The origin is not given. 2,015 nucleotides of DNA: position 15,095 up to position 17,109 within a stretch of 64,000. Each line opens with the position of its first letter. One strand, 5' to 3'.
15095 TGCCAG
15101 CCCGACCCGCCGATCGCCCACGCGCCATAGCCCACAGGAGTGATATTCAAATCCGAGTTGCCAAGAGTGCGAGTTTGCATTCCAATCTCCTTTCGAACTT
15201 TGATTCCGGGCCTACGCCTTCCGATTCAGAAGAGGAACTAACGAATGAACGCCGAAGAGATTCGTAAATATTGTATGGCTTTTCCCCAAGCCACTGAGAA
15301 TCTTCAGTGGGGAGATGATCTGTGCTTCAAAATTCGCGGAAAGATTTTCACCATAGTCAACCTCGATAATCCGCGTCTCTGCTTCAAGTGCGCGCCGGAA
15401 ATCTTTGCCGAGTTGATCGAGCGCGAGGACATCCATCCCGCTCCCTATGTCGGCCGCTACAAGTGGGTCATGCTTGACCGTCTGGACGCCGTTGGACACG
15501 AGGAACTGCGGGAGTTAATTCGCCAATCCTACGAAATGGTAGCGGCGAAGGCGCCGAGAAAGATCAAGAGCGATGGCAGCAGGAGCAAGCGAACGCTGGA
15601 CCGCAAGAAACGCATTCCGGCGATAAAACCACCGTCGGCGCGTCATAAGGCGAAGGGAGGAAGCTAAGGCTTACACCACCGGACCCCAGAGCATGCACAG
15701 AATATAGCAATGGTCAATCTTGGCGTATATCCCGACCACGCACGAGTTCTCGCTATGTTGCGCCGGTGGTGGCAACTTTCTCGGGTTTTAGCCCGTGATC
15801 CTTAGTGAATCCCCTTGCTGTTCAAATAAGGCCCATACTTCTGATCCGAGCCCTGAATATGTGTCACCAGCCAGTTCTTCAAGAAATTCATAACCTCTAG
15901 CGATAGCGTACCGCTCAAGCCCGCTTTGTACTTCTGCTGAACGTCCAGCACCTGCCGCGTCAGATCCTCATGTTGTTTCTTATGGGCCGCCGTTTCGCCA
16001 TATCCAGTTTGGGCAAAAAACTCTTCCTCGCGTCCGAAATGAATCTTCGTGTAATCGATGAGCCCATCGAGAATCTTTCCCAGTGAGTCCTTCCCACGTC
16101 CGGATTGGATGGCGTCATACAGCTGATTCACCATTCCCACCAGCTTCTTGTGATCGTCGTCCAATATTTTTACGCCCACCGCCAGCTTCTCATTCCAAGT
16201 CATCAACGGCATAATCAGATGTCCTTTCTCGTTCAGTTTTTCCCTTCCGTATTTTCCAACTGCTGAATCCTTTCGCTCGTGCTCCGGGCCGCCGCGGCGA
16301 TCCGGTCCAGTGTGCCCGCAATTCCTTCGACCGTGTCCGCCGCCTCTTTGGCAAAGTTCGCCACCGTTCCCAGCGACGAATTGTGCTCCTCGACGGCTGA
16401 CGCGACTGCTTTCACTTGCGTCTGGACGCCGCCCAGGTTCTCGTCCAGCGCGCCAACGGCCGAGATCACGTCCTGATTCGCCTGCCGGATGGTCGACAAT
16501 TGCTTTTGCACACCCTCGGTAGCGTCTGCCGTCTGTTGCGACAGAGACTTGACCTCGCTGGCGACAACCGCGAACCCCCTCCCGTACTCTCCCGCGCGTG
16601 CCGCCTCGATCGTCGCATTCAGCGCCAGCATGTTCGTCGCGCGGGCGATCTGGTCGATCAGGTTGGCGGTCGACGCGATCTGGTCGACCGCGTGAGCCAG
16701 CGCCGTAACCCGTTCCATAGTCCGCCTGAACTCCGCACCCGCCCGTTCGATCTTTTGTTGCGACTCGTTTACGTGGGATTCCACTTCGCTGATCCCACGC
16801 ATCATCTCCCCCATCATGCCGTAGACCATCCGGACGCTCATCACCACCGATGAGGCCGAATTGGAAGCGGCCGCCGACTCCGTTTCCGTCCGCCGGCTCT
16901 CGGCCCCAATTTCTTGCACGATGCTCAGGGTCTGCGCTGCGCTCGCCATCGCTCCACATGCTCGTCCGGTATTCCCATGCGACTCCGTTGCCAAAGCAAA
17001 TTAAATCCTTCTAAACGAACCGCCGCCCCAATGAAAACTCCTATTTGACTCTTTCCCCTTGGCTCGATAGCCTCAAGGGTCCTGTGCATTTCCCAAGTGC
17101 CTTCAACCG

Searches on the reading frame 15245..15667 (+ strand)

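Call 18: search_protein_families(library=pfam, proteins=[window:15245-15667:+], max_evalue=0.00001)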
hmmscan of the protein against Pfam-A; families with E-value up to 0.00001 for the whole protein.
window:15245-15667:+ (140 aa): 1 family
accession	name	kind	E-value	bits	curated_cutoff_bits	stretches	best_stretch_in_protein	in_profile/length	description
PF04237.18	YjbR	-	4e-20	72.7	30.1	1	11-98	1-88/88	YjbR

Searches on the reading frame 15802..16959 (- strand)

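Call 18: search_protein_families(library=pfam, proteins=[window:15802-16959:-], max_evalue=0.00001)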
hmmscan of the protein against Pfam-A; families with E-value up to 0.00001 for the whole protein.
window:15802-16959:- (385 aa): 1 family
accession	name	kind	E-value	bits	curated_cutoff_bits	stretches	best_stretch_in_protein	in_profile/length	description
PF01814.28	Hemerythrin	-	1.6e-16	61.4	25.3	1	262-379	2-127/127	Hemerythrin HHE cation binding domain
